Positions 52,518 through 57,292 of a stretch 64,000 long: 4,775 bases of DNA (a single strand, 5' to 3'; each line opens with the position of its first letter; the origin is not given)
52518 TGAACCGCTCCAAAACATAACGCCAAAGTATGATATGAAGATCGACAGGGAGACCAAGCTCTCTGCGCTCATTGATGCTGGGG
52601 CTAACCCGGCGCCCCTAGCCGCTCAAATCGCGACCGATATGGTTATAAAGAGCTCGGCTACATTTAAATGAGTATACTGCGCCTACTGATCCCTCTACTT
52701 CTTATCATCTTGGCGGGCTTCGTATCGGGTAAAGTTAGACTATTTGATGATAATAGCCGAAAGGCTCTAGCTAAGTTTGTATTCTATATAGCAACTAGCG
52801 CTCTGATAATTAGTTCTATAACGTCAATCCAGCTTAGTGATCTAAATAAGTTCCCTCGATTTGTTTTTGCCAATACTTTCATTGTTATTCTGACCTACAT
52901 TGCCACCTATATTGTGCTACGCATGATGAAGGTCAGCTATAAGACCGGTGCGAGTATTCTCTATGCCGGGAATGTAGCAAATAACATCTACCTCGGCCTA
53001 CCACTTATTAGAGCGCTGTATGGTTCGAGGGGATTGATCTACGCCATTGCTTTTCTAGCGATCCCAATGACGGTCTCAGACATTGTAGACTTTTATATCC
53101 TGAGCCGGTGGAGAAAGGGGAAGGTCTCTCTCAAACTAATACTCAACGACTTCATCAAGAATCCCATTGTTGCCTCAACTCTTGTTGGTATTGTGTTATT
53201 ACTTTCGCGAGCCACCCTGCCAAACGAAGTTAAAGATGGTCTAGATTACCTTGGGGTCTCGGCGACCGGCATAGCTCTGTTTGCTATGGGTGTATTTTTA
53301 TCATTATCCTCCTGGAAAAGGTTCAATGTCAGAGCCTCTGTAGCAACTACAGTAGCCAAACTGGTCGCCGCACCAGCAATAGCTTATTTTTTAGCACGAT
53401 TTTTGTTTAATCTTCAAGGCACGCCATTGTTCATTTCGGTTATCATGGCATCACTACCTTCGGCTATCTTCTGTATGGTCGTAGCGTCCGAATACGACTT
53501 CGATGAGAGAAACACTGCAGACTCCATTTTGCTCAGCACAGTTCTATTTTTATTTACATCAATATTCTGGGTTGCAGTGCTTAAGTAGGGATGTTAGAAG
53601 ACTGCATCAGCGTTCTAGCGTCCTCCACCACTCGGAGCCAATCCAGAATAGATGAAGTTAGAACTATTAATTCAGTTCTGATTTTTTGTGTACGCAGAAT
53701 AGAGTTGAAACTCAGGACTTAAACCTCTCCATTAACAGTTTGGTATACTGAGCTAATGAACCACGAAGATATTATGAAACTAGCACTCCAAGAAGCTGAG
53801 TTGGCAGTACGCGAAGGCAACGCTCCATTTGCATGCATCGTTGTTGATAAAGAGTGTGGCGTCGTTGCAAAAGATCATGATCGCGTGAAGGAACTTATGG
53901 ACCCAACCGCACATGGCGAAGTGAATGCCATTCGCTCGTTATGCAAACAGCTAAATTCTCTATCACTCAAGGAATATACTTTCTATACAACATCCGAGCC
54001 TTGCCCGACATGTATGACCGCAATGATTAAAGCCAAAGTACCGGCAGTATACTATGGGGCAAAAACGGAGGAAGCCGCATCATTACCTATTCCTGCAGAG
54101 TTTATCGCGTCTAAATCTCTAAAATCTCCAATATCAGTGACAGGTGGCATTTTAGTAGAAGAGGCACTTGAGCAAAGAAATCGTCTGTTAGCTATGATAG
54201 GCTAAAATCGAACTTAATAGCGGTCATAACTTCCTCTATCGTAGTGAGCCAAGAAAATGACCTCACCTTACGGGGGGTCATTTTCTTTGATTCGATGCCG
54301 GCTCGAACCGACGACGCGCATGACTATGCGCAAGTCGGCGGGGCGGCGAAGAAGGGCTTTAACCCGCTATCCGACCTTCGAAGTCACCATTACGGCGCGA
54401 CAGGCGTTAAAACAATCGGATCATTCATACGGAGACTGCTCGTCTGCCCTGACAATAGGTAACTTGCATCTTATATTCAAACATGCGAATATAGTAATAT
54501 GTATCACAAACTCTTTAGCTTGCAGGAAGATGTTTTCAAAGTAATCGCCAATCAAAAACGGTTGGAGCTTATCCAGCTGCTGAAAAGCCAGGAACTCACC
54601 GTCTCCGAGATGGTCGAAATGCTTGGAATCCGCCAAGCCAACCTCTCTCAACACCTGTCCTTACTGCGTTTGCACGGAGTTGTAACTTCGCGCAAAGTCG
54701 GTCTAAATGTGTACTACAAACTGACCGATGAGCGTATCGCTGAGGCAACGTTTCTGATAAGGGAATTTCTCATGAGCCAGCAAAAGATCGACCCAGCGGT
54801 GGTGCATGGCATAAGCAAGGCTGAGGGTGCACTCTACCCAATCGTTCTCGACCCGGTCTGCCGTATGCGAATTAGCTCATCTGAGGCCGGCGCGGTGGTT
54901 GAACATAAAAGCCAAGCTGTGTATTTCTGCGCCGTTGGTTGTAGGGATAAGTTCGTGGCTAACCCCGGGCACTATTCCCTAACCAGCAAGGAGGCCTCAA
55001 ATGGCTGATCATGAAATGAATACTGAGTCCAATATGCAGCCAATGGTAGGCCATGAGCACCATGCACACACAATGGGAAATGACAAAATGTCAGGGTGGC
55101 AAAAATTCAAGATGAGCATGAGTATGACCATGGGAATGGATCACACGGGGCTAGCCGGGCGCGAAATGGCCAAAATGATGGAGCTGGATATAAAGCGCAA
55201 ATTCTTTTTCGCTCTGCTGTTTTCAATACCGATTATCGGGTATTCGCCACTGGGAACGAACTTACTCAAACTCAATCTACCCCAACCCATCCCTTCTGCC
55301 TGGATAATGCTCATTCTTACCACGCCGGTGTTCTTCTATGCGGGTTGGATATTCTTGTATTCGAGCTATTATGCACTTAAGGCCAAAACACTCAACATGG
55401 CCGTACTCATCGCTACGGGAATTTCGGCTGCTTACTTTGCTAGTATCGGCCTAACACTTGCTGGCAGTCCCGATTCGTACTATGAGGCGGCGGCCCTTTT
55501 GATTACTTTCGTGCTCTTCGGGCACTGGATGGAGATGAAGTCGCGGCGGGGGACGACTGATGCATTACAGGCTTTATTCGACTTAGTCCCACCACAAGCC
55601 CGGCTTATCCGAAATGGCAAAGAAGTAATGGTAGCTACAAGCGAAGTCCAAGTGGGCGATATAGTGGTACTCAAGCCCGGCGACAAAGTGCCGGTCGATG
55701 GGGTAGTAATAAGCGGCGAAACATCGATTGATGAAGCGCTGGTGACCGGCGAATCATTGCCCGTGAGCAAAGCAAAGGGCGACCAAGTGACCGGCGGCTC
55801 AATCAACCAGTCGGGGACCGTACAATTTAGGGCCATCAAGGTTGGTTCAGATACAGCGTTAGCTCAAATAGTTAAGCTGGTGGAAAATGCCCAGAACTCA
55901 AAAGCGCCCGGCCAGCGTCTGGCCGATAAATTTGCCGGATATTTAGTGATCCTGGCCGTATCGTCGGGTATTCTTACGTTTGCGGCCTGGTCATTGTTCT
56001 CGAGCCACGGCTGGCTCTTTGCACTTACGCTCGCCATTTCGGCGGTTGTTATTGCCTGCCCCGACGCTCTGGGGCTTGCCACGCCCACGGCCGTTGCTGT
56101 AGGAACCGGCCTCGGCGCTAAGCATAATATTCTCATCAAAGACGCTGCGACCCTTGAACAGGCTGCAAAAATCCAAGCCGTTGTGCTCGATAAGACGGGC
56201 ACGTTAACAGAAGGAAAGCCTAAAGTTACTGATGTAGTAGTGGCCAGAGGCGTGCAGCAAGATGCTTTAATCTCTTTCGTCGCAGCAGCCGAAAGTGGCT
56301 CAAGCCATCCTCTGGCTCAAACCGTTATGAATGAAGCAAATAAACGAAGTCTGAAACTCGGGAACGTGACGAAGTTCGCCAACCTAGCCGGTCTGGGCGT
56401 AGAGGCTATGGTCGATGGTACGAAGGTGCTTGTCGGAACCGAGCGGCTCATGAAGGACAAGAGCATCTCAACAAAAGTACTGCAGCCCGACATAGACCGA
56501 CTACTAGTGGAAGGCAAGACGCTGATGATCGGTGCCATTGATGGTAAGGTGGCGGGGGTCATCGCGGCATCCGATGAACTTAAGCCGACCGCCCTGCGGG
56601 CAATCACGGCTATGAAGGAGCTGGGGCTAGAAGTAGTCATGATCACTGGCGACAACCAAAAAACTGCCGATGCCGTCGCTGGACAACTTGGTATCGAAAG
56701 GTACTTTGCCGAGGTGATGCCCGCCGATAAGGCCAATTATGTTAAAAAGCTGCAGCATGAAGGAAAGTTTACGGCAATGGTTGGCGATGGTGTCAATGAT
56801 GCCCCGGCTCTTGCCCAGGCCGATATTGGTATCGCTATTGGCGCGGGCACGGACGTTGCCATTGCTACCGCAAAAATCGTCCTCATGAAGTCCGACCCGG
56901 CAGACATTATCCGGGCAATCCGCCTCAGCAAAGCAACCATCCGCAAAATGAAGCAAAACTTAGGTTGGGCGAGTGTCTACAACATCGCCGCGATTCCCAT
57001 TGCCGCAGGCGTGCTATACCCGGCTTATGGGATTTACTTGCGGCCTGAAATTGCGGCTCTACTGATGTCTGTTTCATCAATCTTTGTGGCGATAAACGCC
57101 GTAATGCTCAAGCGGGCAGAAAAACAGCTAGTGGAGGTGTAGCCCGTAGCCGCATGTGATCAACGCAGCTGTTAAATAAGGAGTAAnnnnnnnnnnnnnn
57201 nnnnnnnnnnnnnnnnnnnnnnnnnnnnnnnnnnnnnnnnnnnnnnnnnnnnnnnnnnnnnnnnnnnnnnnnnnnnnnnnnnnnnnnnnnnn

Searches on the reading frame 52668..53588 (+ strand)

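Call 7: search_protein_families(library=pfam, proteins=[window:52668-53588:+])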
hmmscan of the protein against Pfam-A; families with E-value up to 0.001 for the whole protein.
window:52668-53588:+ (306 aa): 1 family
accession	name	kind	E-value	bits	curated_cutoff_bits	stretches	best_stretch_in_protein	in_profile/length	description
PF03547.23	Mem_trans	-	7.9e-39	133.7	25.7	1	4-302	3-343/343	Membrane transport protein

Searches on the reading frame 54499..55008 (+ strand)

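Call 9: search_protein_families(library=ncbifam, proteins=[window:54499-55008:+], max_evalue=0.01)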
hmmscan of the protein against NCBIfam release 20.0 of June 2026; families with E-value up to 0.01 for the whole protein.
window:54499-55008:+ (169 aa): 10 families
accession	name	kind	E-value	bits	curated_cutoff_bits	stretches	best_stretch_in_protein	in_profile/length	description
NF033788.1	HTH_metalloreg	subfamily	5.3e-23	80.6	55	1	11-83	3-76/77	metalloregulator ArsR/SmtB family transcription factor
NF040642.1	sulf_sens_BigR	equivalog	7.1e-14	51.7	155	1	12-82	13-83/95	sulfite-sensing transcriptional repressor BigR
NF033789.1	repress_SdpR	subfamily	1.5e-13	50.4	100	1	12-78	1-67/79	autorepressor SdpR family transcription factor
NF007528.0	PRK10141.1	subfamily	4.1e-11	42.8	97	1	11-96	8-94/117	metalloregulator ArsR/SmtB family transcription factor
NF045707.1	Dbac_1936_reg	equivalog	4.5e-10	39.4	115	1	12-82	10-80/99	ArsR/SmtB-type metalloregulator TsoR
NF052532.1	TransRegPagRBaca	equivalog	2e-08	34.2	170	1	9-83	17-91/99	transcriptional repressor PagR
NF041413.1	ArsR_Rv2640c_fam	equivalog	9.8e-08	32.4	155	1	13-80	36-106/118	Rv2640c family ArsR-like transcriptional regulator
NF047906.1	CdPbTransRegCmtR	equivalog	5.3e-07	29.5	150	1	17-85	19-87/104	Cd(II)/Pb(II)-sensing metalloregulatory transcriptional regulator CmtR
NF053755.1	MsvR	equivalog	3.6e-05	23.6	220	1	10-65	4-59/236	transcriptional factor MsvR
NF053704.1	TransRegCcpNBacil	equivalog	0.0017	17.8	260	1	18-128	4-113/208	transcriptional regulator CcpN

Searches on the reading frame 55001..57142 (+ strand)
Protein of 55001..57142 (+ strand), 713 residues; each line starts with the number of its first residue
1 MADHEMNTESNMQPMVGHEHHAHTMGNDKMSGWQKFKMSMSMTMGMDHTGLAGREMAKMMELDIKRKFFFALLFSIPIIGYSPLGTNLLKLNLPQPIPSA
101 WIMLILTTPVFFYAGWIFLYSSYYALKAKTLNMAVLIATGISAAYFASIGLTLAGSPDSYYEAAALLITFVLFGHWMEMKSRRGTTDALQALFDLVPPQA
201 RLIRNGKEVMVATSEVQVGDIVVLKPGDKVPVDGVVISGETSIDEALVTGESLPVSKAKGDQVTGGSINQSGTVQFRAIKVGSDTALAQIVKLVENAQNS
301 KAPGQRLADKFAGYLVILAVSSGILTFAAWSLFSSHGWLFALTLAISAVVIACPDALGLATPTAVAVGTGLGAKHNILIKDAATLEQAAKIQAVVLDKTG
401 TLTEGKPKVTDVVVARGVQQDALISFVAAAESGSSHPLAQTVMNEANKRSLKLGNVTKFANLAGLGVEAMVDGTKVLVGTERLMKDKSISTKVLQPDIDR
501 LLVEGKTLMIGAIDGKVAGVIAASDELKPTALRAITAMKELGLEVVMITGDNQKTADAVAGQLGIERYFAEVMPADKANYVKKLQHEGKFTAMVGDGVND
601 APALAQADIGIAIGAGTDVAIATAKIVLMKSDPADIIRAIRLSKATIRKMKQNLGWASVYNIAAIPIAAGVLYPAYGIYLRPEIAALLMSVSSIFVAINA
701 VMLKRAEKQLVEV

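Call 7: search_protein_families(library=pfam, proteins=[window:55001-57142:+])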
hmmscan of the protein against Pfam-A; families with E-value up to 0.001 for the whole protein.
window:55001-57142:+ (713 aa): 3 families
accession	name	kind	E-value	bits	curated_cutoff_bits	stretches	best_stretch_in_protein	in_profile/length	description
PF00122.25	E1-E2_ATPase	-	2.2e-56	190.7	28.1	1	195-375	2-181/181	E1-E2 ATPase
PF00702.32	Hydrolase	-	1.5e-35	123.8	26.4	1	391-608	1-191/191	haloacid dehalogenase-like hydrolase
PF08282.18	Hydrolase_3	-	3.8e-06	27.3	20.9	0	579-632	190-247/255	haloacid dehalogenase-like hydrolase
